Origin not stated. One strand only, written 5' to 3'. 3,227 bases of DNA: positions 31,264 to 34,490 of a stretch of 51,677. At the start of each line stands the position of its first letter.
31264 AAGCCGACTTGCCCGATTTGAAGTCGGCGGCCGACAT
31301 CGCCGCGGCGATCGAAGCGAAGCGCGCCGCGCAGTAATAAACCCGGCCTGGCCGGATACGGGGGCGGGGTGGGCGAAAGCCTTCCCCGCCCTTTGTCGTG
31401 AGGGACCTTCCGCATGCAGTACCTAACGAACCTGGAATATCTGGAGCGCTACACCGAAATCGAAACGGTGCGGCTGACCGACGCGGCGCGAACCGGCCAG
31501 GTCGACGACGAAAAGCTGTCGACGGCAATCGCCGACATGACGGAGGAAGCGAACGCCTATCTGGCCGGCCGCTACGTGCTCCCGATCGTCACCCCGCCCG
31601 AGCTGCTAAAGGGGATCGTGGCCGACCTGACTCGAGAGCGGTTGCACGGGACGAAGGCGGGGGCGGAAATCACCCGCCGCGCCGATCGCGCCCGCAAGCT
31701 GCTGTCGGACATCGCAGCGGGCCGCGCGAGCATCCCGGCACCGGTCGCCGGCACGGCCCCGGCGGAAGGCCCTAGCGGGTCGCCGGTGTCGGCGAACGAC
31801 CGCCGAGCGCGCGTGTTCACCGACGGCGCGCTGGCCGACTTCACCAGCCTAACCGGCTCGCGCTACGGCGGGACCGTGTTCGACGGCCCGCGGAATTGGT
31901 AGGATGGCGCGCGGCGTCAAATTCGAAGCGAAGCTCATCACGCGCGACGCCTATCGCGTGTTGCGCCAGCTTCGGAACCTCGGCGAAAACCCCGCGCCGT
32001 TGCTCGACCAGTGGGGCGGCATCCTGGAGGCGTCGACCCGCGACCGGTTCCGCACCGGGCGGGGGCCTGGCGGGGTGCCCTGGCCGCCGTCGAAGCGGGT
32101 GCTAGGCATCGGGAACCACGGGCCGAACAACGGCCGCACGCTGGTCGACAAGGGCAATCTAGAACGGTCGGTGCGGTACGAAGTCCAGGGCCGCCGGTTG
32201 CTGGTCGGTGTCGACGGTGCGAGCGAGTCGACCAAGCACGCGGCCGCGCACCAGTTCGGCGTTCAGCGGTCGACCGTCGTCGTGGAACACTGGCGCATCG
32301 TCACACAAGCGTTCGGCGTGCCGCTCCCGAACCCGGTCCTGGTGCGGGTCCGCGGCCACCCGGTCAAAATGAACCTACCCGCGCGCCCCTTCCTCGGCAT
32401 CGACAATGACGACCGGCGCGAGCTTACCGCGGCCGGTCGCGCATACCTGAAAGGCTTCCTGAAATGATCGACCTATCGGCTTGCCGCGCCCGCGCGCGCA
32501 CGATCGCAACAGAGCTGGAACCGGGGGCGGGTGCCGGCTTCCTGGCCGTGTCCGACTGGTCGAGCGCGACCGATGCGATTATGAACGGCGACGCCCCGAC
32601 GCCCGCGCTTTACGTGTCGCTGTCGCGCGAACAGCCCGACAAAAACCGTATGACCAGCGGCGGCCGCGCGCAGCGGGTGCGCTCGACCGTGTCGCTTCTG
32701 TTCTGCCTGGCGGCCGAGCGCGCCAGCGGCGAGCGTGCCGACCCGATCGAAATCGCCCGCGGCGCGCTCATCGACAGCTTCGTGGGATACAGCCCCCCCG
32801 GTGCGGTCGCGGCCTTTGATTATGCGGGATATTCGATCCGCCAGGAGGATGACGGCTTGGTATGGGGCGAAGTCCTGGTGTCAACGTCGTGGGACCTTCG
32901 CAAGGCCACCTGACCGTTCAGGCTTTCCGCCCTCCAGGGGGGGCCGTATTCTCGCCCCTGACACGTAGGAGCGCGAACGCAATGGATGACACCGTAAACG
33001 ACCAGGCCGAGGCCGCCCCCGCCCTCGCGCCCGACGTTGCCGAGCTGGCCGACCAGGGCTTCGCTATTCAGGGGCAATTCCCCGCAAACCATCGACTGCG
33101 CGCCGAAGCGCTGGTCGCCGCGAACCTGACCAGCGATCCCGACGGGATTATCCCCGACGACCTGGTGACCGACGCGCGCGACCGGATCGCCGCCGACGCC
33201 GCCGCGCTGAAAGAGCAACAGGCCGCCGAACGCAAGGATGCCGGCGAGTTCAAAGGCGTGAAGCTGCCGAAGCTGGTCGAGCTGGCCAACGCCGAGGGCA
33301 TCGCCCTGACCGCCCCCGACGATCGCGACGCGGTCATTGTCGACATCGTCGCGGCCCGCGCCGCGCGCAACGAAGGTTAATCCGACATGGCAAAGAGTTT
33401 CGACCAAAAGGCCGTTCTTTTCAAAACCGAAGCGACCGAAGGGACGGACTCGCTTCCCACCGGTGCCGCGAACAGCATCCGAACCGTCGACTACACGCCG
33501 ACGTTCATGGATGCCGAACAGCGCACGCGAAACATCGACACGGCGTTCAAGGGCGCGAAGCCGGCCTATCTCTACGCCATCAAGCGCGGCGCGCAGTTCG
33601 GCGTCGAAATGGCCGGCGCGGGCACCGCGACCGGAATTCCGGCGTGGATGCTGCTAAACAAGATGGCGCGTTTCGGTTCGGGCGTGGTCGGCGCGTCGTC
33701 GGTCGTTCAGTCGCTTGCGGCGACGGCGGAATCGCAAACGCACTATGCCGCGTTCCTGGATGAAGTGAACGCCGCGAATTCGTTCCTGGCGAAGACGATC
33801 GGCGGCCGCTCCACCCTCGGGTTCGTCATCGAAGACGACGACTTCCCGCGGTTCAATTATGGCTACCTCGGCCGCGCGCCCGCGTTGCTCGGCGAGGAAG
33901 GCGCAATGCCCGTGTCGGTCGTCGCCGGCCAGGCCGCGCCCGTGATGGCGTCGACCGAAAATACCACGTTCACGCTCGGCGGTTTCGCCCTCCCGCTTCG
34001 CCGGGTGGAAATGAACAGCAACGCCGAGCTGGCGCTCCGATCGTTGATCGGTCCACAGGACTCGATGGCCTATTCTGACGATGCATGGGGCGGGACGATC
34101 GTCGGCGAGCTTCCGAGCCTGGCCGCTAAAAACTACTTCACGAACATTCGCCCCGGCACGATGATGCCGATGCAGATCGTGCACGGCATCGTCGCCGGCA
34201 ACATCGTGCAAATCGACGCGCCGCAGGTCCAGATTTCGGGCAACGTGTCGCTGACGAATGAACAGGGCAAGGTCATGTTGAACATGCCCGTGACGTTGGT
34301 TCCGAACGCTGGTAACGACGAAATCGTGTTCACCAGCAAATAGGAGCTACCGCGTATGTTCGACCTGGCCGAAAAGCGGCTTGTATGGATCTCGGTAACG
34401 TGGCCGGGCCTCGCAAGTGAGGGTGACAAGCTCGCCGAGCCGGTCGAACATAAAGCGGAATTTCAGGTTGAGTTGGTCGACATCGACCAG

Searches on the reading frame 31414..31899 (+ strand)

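Call 55: search_protein_families(library=phrogs, proteins=[window:31414-31899:+], max_evalue=0.001)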
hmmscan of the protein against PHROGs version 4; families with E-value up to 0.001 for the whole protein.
window:31414-31899:+ (162 aa): 1 family
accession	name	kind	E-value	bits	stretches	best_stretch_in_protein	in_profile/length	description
phrog_195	-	connector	7.4e-32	112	1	1-145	163-305/386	head-tail adaptor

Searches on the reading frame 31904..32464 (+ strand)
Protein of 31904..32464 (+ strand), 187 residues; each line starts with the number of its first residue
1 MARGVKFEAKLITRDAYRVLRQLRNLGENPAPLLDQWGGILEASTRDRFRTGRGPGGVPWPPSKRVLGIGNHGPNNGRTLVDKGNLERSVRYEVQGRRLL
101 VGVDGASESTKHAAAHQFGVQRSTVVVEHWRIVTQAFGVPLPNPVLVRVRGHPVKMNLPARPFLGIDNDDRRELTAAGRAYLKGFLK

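Call 55: search_protein_families(library=phrogs, proteins=[window:31904-32464:+], max_evalue=0.001)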
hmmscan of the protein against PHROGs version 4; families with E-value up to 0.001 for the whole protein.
window:31904-32464:+ (187 aa): 2 families
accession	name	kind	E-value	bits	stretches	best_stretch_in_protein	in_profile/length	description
phrog_26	-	connector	8.5e-24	85.6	1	14-186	85-230/321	tail completion or Neck1 protein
phrog_222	-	connector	5.5e-05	24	0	11-98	187-265/276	tail completion or Neck1 protein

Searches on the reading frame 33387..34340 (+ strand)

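Call 24: search_protein_families(library=pfam, proteins=[window:33387-34340:+], max_evalue=0.001)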
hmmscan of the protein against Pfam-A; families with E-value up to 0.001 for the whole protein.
window:33387-34340:+ (318 aa): 0 families

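Call 55: search_protein_families(library=phrogs, proteins=[window:33387-34340:+], max_evalue=0.001)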
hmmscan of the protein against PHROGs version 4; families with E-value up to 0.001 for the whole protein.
window:33387-34340:+ (318 aa): 1 family
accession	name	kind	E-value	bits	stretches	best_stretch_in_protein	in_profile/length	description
phrog_290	-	tail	5.2e-11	43.5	1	3-310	14-322/411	minor tail protein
